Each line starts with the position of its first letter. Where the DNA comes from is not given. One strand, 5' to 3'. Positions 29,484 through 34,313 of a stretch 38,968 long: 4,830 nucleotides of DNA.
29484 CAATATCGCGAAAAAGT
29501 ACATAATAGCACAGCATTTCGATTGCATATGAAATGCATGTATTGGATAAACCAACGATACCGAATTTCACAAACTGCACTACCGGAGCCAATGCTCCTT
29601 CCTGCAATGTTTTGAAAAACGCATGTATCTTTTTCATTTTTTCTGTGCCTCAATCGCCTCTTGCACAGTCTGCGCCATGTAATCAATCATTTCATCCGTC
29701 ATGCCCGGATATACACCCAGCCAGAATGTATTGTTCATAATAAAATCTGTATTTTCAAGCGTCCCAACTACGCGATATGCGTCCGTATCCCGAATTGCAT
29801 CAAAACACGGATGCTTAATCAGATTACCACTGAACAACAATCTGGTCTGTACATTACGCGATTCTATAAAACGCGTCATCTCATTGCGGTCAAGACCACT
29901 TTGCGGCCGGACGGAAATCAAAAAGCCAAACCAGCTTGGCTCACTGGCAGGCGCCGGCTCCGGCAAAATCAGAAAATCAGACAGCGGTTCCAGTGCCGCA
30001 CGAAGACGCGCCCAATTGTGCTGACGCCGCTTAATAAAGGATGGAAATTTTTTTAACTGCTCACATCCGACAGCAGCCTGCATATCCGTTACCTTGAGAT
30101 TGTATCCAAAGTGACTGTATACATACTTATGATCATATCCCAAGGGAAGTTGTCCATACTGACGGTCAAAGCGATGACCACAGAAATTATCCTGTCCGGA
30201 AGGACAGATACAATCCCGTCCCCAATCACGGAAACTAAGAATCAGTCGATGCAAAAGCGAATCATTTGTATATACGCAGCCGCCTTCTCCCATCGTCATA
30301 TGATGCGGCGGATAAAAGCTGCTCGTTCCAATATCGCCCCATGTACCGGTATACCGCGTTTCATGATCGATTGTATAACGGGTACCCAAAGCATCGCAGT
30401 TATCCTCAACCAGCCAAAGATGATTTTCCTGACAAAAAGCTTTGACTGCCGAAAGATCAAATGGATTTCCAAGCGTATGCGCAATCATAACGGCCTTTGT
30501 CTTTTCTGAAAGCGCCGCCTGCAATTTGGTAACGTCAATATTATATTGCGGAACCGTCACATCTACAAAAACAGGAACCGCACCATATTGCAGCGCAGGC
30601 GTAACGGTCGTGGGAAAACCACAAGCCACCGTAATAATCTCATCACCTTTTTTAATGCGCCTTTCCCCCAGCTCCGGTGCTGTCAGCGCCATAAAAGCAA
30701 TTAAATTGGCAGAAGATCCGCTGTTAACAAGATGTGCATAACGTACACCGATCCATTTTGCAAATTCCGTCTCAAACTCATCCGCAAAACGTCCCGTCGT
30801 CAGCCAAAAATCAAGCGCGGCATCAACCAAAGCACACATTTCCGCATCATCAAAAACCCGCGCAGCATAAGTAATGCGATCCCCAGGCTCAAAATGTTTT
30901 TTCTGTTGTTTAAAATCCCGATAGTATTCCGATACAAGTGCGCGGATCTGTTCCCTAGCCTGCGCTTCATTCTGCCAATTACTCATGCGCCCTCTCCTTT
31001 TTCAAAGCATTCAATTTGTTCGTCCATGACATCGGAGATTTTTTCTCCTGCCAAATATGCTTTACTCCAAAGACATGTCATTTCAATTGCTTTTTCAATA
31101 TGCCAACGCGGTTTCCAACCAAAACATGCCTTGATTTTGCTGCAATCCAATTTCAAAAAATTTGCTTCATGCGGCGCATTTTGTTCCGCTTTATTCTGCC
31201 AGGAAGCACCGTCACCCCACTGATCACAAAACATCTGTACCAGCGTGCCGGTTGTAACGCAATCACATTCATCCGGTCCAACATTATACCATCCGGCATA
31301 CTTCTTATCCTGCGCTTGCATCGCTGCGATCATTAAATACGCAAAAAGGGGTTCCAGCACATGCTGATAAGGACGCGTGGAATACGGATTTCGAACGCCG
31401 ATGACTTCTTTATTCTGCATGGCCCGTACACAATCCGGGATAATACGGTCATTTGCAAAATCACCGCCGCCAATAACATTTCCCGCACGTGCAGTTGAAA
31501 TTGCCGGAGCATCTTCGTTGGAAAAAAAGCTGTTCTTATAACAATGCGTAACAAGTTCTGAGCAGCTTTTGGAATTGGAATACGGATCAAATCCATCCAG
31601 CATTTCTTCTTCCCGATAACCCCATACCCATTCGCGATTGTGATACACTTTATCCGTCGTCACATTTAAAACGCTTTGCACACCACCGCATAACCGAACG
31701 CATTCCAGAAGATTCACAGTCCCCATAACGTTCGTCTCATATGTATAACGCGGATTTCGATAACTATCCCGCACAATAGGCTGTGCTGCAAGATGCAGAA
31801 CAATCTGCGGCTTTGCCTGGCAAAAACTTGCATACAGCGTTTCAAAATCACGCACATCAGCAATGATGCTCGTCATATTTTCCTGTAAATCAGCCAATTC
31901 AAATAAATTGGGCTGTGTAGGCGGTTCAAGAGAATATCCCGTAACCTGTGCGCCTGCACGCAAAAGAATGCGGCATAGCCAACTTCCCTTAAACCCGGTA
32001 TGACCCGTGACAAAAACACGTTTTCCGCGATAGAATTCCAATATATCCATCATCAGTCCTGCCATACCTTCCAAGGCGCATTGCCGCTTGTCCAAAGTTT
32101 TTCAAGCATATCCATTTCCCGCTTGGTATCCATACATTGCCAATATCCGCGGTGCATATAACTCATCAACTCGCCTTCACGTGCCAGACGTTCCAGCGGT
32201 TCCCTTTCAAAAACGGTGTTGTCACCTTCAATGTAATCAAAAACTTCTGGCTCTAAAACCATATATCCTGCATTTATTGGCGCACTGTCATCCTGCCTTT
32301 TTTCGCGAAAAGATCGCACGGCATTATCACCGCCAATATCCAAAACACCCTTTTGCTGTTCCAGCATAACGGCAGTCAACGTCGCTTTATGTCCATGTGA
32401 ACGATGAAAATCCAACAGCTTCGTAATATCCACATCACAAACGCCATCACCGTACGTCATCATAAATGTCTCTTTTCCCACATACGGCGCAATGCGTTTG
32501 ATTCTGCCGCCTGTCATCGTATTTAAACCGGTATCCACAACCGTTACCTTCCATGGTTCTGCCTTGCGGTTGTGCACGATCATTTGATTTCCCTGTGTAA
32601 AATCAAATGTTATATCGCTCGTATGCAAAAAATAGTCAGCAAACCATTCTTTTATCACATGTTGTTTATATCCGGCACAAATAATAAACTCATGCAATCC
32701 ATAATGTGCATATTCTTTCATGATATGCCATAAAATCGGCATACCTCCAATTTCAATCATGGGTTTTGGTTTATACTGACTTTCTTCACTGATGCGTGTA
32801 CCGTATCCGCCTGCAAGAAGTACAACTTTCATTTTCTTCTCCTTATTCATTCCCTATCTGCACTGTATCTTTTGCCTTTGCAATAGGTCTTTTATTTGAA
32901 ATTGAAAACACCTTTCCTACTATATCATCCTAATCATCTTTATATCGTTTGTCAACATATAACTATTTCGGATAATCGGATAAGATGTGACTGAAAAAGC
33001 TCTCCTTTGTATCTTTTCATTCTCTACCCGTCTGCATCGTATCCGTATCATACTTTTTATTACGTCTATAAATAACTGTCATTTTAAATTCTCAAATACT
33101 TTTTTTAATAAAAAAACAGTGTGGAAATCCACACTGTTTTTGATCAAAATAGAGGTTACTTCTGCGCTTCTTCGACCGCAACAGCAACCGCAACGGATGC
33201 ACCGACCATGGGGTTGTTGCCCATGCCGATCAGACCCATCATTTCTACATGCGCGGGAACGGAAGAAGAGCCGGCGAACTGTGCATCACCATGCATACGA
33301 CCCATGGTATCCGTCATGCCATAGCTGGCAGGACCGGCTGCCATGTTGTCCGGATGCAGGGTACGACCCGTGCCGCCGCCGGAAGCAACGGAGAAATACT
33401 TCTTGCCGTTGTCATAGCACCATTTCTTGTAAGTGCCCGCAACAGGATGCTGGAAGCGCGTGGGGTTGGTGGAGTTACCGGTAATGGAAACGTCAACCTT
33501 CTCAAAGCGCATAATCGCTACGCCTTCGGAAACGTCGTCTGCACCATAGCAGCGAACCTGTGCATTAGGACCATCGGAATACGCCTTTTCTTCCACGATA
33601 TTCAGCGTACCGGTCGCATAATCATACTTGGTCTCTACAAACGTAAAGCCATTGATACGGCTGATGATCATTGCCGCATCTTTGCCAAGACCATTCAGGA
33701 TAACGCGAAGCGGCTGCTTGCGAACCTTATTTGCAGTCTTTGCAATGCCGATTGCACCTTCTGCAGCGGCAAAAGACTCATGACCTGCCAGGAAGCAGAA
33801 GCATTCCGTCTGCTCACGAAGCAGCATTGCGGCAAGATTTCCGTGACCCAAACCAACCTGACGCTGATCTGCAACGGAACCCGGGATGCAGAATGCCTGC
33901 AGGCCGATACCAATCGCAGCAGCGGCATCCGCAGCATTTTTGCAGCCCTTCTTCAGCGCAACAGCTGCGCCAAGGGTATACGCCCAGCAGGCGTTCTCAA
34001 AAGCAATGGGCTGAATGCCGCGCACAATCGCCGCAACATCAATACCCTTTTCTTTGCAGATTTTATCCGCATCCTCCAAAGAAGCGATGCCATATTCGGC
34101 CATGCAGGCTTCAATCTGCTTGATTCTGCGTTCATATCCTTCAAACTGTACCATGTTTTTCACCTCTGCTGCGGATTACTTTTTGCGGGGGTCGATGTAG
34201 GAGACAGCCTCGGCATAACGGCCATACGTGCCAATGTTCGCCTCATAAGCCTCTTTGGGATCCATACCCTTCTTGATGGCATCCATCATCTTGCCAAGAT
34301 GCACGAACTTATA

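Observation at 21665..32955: Ten-gene translationally coupled operon: CDP-3,6-dideoxyhexose core + ThDP carboligase + DmpFG pair + Gtr-type export, a candidate pathway for a C-branched sugar cell-envelope decoration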

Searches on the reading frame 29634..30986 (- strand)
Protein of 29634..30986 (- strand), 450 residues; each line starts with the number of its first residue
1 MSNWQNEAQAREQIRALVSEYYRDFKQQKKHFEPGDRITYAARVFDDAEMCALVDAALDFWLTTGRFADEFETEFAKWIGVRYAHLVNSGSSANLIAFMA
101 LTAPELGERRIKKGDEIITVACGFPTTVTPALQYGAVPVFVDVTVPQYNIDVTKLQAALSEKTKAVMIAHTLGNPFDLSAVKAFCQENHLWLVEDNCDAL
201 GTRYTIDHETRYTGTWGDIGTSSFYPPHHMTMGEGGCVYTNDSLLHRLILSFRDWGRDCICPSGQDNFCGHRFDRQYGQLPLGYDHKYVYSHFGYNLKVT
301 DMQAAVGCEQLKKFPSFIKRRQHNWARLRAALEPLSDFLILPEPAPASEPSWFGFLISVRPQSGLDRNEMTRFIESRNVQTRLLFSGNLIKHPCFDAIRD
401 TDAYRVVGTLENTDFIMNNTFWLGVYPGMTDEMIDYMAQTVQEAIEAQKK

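Call 5: search_protein_families(library=pfam, proteins=[window:29634-30986:-], max_evalue=0.001)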
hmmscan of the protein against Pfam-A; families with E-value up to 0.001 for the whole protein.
window:29634-30986:- (450 aa): 3 families
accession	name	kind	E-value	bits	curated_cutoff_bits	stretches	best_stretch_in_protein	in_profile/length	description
PF01041.23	DegT_DnrJ_EryC1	-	2.8e-86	290.4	19.8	1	49-441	6-359/360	DegT/DnrJ/EryC1/StrS aminotransferase family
PF00266.25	Aminotran_5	-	3.4e-06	26.7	21.5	1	68-201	45-181/371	Aminotransferase class-V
PF01212.27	Beta_elim_lyase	-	0.00044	20.1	27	1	70-197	36-170/288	Beta-eliminating lyase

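Call 6: search_protein_families(library=ncbifam, proteins=[window:29634-30986:-], max_evalue=0.001)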
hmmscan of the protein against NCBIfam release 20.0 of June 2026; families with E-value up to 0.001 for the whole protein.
window:29634-30986:- (450 aa): 12 families
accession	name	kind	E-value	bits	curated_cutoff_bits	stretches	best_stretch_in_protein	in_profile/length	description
NF011936.0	PRK15407.1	equivalog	5.1e-217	720.8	423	1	5-448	4-439/440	lipopolysaccharide biosynthesis protein RfbH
TIGR03588.1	PseC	equivalog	2.7e-52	178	423.5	1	38-444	2-379/380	UDP-4-amino-4,6-dideoxy-N-acetyl-beta-L-altrosamine transaminase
TIGR04181.1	NHT_00031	hypoth_equivalog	3e-43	148.1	420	2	45-245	8-213/359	LegC family aminotransferase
NF008658.2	PRK11658.1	equivalog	4.4e-38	130.9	631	1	42-446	9-378/379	UDP-4-amino-4-deoxy-L-arabinose aminotransferase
NF008687.0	PRK11706.1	equivalog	1.4e-33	116.2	375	2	64-245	29-198/375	dTDP-4-amino-4,6-dideoxygalactose transaminase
TIGR04427.1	PLP_DesI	equivalog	3.3e-26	92.3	650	2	44-259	28-231/390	dTDP-4-dehydro-6-deoxyglucose aminotransferase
TIGR02379.1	ECA_wecE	subfamily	1.8e-24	86.2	434.85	1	65-381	30-317/376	dTDP-4-amino-4,6-dideoxy-D-glucose transaminase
NF006488.0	PRK08912.1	equivalog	1.1e-07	31.2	498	1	110-175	107-171/387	aminotransferase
NF004770.0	PRK06108.1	subfamily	8.1e-07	28.2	422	1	111-196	117-210/396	pyridoxal phosphate-dependent aminotransferase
NF006569.0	PRK09082.1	subfamily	3.1e-05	23.2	420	1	111-170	112-171/386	methionine aminotransferase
NF005817.0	PRK07683.1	equivalog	0.00041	19.1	575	1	112-171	111-170/387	aminotransferase A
NF005305.0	PRK06836.1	equivalog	0.00068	19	376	0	111-169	119-177/396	pyridoxal phosphate-dependent aminotransferase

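Call 51: search_solved_structures(query=window:29634-30986:-, max_evalue=1e-30, show_alignments=1)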
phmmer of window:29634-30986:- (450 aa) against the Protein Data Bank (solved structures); distinct sequences matched with E-value up to 1e-30: 10.
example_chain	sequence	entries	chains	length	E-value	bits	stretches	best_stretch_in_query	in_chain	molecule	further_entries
3bcx_A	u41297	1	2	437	7.6e-151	505.8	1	7-443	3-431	CDP-6-deoxy-L-threo-D-glycero-4-hexulose-3-dehydrase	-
3bb8_A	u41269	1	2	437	1.4e-149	501.7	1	7-443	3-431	CDP-4-keto-6-deoxy-D-glucose-3-dehydrase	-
2gms_A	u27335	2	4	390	1e-59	205.5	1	41-440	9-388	Putative pyridoxamine 5-phosphate-dependent dehydrase, Wbdk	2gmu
3b8x_A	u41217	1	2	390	4.9e-59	203.2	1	41-440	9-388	Pyridoxamine 5-phosphate-dependent dehydrase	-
2r0t_A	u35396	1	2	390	4.9e-59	203.2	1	41-440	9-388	Pyridoxamine 5-phosphate-dependent dehydrase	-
3gr9_A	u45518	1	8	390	6.7e-59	202.7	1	41-440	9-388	ColD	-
9wvy_A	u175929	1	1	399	1.9e-45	158.4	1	35-399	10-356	Putative NDP-4-keto-6-deoxyglucose-3-dehydratase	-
7b0m_AAA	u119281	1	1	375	2.5e-35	125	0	59-243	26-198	Sugar aminotransferase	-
7b0d_A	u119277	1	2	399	9.4e-35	123.2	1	60-257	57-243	Glutamine--scyllo-inositol transaminase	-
7l7x_AAA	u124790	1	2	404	1.8e-31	112.4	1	46-327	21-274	DegT/DnrJ/EryC1/StrS aminotransferase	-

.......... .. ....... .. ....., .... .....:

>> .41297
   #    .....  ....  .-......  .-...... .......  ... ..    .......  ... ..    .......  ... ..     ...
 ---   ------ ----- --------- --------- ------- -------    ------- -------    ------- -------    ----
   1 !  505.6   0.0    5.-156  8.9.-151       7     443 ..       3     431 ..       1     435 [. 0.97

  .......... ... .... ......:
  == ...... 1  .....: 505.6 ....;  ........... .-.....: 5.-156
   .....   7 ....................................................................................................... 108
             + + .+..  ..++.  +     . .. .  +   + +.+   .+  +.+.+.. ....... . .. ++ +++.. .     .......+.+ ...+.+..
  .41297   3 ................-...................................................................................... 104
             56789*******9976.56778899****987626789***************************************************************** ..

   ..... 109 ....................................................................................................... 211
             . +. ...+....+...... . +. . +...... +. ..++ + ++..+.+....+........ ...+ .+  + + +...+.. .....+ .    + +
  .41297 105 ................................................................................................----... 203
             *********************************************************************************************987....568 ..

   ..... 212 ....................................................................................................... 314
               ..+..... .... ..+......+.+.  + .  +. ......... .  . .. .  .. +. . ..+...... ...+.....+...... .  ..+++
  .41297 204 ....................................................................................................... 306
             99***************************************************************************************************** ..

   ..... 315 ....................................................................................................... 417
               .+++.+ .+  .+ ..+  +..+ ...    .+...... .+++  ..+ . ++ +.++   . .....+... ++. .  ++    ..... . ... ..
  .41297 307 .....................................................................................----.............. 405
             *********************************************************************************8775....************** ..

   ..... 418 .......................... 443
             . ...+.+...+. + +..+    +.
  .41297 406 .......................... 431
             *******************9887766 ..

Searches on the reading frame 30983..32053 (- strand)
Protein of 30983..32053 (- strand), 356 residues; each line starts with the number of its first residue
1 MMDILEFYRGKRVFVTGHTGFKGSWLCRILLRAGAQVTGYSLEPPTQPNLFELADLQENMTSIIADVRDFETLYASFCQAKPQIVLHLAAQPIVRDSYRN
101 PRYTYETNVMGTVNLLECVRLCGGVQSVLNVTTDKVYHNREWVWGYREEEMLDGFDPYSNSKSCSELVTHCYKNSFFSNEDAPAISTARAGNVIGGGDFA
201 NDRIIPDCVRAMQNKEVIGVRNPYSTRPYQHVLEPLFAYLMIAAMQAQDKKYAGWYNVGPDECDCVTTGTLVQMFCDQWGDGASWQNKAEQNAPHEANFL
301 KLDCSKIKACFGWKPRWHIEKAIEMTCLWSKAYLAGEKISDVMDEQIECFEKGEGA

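Call 5: search_protein_families(library=pfam, proteins=[window:30983-32053:-], max_evalue=0.001)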
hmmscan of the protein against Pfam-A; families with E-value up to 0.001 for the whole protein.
window:30983-32053:- (356 aa): 6 families
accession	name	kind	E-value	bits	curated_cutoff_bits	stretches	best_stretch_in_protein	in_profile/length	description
PF16363.11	GDP_Man_Dehyd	-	1.5e-37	130.2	27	1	14-326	1-332/332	GDP-mannose 4,6 dehydratase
PF01370.27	Epimerase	-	1.9e-28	100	20.9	1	13-259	1-240/240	NAD dependent epimerase/dehydratase family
PF02719.21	Polysacc_synt_2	-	2.2e-14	53.8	20.2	1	13-227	1-201/293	Polysaccharide biosynthesis protein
PF01073.25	3Beta_HSD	-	1.1e-09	38.1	22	1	15-229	2-217/280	3-beta hydroxysteroid dehydrogenase/isomerase family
PF04321.23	RmlD_sub_bind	-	4.5e-06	26.4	27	1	12-167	2-134/287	RmlD substrate binding domain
PF07993.18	NAD_binding_4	-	0.00016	21.4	20.1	0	81-168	88-187/258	Male sterility protein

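Call 6: search_protein_families(library=ncbifam, proteins=[window:30983-32053:-], max_evalue=0.001)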
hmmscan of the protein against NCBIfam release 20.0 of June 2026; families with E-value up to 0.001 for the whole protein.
window:30983-32053:- (356 aa): 19 families
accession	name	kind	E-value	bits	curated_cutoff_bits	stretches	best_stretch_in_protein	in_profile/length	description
TIGR02622.1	CDP_4_6_dhtase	equivalog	1.1e-134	449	278.45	1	7-350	1-351/352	CDP-glucose 4,6-dehydratase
TIGR01181.1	dTDP_gluc_dehyt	equivalog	3.5e-27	95.4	365.1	1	13-330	2-311/321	dTDP-glucose 4,6-dehydratase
TIGR01179.1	galE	equivalog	1.1e-22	80.3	262.3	1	12-175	1-162/332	UDP-glucose 4-epimerase GalE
TIGR04180.1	EDH_00030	hypoth_equivalog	9.1e-22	77.5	475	1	13-317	1-296/297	NAD-dependent 4,6-dehydratase LegB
TIGR01472.1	gmd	equivalog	3.7e-14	52.7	415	1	12-175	2-172/342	GDP-mannose 4,6-dehydratase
NF007582.0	PRK10217.1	equivalog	1.2e-11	44.3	698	1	11-337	2-335/355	dTDP-glucose 4,6-dehydratase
NF007490.0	PRK10084.1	subfamily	5.8e-11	42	649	1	12-338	2-339/361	dTDP-glucose 4,6-dehydratase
NF042423.1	oxyalk_red_Shew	equivalog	3.7e-09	36.1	580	1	11-138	9-123/331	2-alkyl-3-oxoalkanoate reductase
TIGR03589.1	PseB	equivalog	4.3e-09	35.8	407.75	1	9-137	3-129/324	UDP-N-acetylglucosamine 4,6-dehydratase (inverting)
NF007956.0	PRK10675.1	subfamily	8.5e-09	35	394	1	12-163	2-154/338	UDP-glucose 4-epimerase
NF042422.1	oxyalk_red_OleD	equivalog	1.1e-08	34.9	580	1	12-154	2-132/329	2-alkyl-3-oxoalkanoate reductase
TIGR03466.1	HpnA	hypoth_equivalog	4e-08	32.5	367.65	1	12-128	2-108/327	hopanoid-associated sugar epimerase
TIGR01214.1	rmlD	equivalog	1.7e-07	30.7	224.05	1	12-172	1-138/285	dTDP-4-dehydrorhamnose reductase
NF011728.1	PRK15181.1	equivalog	2.7e-06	26.6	760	1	10-329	15-336/348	Vi polysaccharide biosynthesis UDP-N-acetylglucosaminuronic acid C-4 epimerase TviC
NF043036.1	ErythonDh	equivalog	1.2e-05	24.7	325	1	12-132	2-124/321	D-erythronate dehydrogenase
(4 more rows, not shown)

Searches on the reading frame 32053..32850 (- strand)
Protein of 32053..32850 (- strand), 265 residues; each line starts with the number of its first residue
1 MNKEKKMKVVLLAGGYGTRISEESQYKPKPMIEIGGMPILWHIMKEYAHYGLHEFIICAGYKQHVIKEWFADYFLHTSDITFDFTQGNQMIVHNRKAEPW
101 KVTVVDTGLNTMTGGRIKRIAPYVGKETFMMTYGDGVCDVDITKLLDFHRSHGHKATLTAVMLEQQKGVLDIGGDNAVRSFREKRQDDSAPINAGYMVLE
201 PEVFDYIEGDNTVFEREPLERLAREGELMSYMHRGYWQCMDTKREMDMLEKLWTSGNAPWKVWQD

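Call 5: search_protein_families(library=pfam, proteins=[window:32053-32850:-], max_evalue=0.001)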
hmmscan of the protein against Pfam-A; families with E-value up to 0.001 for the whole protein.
window:32053-32850:- (265 aa): 2 families
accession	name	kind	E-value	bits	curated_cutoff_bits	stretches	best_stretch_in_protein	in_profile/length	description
PF00483.29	NTP_transferase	-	2.9e-16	60.3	21.2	1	8-238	1-227/245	Nucleotidyl transferase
PF12804.13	NTP_transf_3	-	7.3e-07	29.9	27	1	9-64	1-51/160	MobA-like NTP transferase domain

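Call 6: search_protein_families(library=ncbifam, proteins=[window:32053-32850:-], max_evalue=0.001)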
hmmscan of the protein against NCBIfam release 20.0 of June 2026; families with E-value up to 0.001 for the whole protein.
window:32053-32850:- (265 aa): 24 families
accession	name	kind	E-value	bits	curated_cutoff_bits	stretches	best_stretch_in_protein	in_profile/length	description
TIGR02623.1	G1P_cyt_trans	equivalog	3.1e-115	384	300.25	1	7-263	1-255/255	glucose-1-phosphate cytidylyltransferase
NF052502.1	man1P_GTase_Rv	exception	6.6e-24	84.4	440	2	111-244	83-221/352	mannose-1-phosphate guanylyltransferase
TIGR03992.1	Arch_glmU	subfamily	4.6e-21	75.1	292.1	2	7-82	1-76/393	bifunctional sugar-1-phosphate nucleotidylyltransferase/acetyltransferase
NF041313.1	UDPGP_AglF_Halo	equivalog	1.9e-19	70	400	2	7-85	1-78/234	UTP--glucose-1-phosphate uridylyltransferase AglF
NF045761.1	NAMPUrTaseMurU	equivalog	1.6e-18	67.4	250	2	112-251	84-225/226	N-acetylmuramate alpha-1-phosphate uridylyltransferase MurU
NF049965.1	GlMnHpPGnyltfHddC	equivalog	4.9e-18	65.6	300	2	7-77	1-71/221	D-glycero-D-manno-heptose 1-phosphate guanosyltransferase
NF041135.1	IPPtranDIPPsyn_Thcocales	equivalog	2.8e-10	39.8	580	1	7-68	1-59/419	bifunctional L-myo-inositol-1-phosphate cytidylyltransferase/CDP-L-myo-inositol myo-inositolphosphotransferase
TIGR01099.1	galU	equivalog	4.6e-10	39.5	326.8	1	7-209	2-216/261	UTP--glucose-1-phosphate uridylyltransferase GalU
NF041173.1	Sug_nt_acttase_Thmprot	equivalog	6.6e-10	38.5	600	1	7-209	1-178/405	bifunctional sugar-1-phosphate nucleotidylyltransferase/acetyltransferase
TIGR02091.1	glgC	equivalog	4.5e-09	35.8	424.9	1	9-238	3-244/364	glucose-1-phosphate adenylyltransferase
TIGR01208.1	rmlA_long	equivalog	6.3e-09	35.2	320.25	1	8-208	1-183/353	glucose-1-phosphate thymidylyltransferase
NF001947.0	PRK00725.1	subfamily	9.5e-09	34.5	470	1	5-189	15-197/426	glucose-1-phosphate adenylyltransferase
NF003670.0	PRK05293.1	equivalog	1.2e-06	27.7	470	1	5-242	3-247/382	glucose-1-phosphate adenylyltransferase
NF002023.0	PRK00844.1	subfamily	1.5e-06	27.3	458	1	3-189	3-185/408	glucose-1-phosphate adenylyltransferase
TIGR01173.1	glmU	equivalog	2.4e-06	26.7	366.85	1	7-76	1-67/452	bifunctional UDP-N-acetylglucosamine diphosphorylase/glucosamine-1-phosphate N-acetyltransferase GlmU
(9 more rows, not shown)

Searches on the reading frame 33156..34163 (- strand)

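Call 47: search_protein_families(library=pfam, proteins=[window:33156-34163:-], max_evalue=0.001)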
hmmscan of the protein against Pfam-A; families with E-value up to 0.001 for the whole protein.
window:33156-34163:- (335 aa): 1 family
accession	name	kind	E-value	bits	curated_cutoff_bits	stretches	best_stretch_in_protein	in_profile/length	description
PF14057.11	GGGtGRT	-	6e-198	656.9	27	1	7-333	1-327/327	GGGtGRT protein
